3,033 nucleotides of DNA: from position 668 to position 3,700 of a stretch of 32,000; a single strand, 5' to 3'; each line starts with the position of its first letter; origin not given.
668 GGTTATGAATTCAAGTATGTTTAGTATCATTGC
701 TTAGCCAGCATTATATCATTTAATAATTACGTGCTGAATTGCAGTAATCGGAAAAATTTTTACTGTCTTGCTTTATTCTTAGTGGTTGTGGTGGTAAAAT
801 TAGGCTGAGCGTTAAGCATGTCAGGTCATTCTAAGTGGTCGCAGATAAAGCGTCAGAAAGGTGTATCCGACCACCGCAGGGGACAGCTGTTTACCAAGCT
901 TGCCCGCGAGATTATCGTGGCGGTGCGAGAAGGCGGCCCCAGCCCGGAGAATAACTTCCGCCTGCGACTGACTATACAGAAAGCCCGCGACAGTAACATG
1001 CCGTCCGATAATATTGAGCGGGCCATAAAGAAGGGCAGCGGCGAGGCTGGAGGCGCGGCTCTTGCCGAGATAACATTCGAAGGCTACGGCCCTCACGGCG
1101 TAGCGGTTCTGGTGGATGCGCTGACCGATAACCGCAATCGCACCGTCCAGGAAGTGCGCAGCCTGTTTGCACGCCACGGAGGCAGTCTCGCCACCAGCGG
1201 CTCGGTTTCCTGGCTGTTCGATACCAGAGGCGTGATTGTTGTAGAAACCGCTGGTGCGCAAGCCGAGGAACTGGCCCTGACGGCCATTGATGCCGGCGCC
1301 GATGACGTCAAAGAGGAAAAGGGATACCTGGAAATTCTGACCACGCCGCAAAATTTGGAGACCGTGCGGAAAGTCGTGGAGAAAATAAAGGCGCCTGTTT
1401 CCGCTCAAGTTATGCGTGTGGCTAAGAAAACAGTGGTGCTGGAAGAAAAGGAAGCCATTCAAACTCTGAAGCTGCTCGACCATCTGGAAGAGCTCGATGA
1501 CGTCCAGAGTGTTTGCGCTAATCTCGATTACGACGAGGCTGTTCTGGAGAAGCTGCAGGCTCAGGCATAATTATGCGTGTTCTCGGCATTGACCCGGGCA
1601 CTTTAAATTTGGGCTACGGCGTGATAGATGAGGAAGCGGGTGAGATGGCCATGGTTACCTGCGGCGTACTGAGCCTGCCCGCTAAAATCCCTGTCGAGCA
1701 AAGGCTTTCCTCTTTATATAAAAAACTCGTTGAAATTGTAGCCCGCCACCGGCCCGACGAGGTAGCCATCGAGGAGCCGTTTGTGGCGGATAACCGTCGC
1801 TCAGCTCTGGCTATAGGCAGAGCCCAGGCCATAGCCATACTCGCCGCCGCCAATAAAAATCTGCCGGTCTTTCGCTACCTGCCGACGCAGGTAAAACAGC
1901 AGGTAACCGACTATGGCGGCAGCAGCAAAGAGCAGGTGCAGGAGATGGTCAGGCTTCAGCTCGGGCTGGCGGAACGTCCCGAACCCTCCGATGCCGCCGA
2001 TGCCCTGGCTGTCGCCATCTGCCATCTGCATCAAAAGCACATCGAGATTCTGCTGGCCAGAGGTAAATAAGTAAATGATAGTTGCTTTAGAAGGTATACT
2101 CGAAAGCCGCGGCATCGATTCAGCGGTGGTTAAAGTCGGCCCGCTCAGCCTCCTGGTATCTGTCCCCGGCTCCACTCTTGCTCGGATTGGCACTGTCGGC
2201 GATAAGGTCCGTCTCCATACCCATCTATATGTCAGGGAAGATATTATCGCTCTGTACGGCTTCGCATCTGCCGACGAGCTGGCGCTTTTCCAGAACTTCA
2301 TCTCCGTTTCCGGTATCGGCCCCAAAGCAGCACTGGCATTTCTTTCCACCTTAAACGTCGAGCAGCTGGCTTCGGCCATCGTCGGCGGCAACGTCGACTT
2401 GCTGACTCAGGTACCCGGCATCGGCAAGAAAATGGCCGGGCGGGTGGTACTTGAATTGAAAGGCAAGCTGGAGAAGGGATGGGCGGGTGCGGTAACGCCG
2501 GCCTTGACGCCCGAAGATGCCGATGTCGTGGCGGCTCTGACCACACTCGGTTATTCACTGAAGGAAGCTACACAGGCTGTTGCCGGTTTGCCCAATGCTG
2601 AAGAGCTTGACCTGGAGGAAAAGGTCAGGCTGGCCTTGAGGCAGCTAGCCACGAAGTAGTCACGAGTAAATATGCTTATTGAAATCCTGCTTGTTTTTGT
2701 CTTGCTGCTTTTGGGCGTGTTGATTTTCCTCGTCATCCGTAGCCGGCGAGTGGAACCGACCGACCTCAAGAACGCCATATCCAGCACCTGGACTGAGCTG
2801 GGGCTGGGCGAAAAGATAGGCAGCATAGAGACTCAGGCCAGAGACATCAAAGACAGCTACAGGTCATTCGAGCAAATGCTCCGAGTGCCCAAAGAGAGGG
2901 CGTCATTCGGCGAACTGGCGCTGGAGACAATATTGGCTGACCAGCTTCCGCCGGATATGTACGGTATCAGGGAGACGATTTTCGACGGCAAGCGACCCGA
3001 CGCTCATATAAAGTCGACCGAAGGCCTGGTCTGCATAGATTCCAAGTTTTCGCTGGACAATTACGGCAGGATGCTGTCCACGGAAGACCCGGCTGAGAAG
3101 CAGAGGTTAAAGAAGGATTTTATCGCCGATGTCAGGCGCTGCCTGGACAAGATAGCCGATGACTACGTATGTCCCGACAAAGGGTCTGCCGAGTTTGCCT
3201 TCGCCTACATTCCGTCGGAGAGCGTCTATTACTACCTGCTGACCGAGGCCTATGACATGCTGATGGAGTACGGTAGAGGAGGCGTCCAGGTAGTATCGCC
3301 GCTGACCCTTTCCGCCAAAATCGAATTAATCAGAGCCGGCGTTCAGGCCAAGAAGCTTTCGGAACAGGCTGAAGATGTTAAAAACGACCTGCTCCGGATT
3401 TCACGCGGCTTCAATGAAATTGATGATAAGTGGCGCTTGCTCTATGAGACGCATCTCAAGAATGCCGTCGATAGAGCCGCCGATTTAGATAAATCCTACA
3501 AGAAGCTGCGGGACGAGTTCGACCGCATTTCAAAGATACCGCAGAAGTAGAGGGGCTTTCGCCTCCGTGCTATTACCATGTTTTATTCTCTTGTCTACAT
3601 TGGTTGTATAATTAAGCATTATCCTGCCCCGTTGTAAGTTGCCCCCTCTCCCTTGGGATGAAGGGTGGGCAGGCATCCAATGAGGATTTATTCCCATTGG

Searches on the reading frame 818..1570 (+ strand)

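Call 65: search_protein_families(library=pfam, proteins=[window:818-1570:+], max_evalue=0.0001)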
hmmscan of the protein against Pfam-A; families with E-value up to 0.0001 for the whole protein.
window:818-1570:+ (250 aa): 2 families
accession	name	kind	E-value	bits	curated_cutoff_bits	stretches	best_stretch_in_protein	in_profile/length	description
PF01709.26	Transcrip_reg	-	6.1e-52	176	27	1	83-236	2-160/160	TACO1/YebC second and third domain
PF20772.2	TACO1_YebC_N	-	1.6e-31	109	36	1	5-76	1-73/73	TACO1/YebC protein N-terminal domain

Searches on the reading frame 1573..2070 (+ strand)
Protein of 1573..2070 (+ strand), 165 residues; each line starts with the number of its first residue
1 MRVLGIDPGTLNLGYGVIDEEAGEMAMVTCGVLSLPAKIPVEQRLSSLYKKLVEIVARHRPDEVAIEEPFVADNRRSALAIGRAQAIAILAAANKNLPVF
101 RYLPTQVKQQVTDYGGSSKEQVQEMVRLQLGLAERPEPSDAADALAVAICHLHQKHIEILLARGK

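Call 65: search_protein_families(library=pfam, proteins=[window:1573-2070:+], max_evalue=0.0001)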
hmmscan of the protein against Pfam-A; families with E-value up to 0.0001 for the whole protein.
window:1573-2070:+ (165 aa): 1 family
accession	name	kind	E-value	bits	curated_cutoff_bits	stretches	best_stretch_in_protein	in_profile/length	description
PF02075.23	RuvC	-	8.8e-44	149.4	22.2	1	3-151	1-148/148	Crossover junction endodeoxyribonuclease RuvC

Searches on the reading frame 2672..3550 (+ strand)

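Call 65: search_protein_families(library=pfam, proteins=[window:2672-3550:+], max_evalue=0.0001)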
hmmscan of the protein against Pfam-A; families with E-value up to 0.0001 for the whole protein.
window:2672-3550:+ (292 aa): 1 family
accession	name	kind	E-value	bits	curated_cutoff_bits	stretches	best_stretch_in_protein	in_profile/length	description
PF02646.22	RmuC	-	2.6e-35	122.4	26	1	45-289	35-284/291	RmuC family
